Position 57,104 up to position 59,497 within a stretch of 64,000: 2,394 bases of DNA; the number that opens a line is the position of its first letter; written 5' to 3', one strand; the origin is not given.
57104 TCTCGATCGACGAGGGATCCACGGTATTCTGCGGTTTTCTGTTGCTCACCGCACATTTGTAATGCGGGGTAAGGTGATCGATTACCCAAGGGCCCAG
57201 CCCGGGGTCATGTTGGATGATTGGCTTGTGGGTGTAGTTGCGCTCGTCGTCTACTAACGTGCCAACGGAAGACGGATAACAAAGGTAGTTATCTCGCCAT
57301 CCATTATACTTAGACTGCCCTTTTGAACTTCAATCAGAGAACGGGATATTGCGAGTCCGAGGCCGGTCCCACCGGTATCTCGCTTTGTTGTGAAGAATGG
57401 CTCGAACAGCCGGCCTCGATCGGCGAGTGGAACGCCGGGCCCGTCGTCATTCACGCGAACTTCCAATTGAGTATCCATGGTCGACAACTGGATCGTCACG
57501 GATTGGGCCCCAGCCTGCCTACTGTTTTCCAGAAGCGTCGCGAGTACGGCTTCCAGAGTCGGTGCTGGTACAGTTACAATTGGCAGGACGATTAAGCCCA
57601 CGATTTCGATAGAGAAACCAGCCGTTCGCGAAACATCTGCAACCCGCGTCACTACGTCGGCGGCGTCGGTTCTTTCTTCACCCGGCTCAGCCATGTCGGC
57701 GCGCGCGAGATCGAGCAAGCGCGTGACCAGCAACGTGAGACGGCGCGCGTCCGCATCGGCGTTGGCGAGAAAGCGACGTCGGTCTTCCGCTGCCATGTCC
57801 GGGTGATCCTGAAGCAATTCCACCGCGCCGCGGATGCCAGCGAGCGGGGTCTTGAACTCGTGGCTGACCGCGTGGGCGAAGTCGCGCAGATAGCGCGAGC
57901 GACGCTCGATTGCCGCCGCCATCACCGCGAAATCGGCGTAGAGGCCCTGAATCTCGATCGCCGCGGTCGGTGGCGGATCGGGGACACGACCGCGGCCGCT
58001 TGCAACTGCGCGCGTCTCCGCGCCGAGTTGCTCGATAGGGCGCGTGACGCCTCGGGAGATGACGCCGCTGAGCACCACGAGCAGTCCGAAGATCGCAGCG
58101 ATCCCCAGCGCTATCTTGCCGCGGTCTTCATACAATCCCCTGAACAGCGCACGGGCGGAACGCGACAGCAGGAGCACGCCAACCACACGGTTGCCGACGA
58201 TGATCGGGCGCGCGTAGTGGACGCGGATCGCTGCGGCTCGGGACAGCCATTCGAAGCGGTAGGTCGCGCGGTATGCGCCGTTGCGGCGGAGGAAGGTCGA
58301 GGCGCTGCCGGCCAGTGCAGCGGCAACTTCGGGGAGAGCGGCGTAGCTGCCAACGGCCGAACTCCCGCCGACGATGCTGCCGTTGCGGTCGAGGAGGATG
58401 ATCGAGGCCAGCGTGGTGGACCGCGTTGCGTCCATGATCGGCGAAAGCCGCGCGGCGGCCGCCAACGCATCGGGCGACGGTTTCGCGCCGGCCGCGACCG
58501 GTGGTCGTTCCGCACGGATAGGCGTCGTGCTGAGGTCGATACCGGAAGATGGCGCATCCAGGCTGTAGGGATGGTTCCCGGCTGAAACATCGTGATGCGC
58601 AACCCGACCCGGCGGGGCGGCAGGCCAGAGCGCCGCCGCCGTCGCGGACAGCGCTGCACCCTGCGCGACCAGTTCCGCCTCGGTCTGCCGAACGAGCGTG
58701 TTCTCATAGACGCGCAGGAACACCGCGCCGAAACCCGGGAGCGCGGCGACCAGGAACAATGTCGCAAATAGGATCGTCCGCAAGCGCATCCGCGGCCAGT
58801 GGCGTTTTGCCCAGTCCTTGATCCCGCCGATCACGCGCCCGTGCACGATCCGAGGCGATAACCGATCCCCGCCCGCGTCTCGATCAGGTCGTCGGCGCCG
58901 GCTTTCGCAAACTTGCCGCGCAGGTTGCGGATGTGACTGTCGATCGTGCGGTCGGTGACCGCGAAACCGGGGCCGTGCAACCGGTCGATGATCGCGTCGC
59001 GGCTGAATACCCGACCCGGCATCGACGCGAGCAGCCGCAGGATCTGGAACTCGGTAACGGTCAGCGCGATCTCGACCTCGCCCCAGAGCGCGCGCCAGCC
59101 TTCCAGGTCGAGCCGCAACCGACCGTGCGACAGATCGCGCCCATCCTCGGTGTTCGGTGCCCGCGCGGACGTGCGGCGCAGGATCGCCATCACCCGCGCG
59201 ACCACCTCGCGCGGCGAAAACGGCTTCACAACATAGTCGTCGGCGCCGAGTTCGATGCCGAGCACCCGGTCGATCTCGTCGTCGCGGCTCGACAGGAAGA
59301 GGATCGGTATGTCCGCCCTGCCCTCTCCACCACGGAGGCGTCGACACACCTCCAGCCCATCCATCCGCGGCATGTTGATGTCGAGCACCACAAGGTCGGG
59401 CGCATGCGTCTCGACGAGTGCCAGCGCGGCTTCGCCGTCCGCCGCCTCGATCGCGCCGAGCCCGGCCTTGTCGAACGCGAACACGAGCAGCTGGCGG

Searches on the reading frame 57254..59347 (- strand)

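Call 11: search_protein_families(library=pfam, proteins=[window:57254-59347:-], max_evalue=0.001)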
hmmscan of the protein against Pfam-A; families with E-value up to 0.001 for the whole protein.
window:57254-59347:- (697 aa): 5 families
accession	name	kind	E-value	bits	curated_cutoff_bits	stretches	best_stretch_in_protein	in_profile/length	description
PF02518.31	HATPase_c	-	6.9e-20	72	26.4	1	597-696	5-110/111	Histidine kinase-, DNA gyrase B-, and HSP90-like ATPase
PF00512.31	HisKA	-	1.6e-16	60.5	26.9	1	487-551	2-64/66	His Kinase A (phospho-acceptor) domain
PF13589.12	HATPase_c_3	-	1.5e-06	28.7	25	1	597-648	2-54/137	Histidine kinase-, DNA gyrase B-, and HSP90-like ATPase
PF00672.30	HAMP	-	0.00011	22.9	25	1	430-481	2-52/53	HAMP domain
PF13581.12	HATPase_c_2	-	0.00078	19.9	27.4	0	614-672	53-109/127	Histidine kinase-like ATPase domain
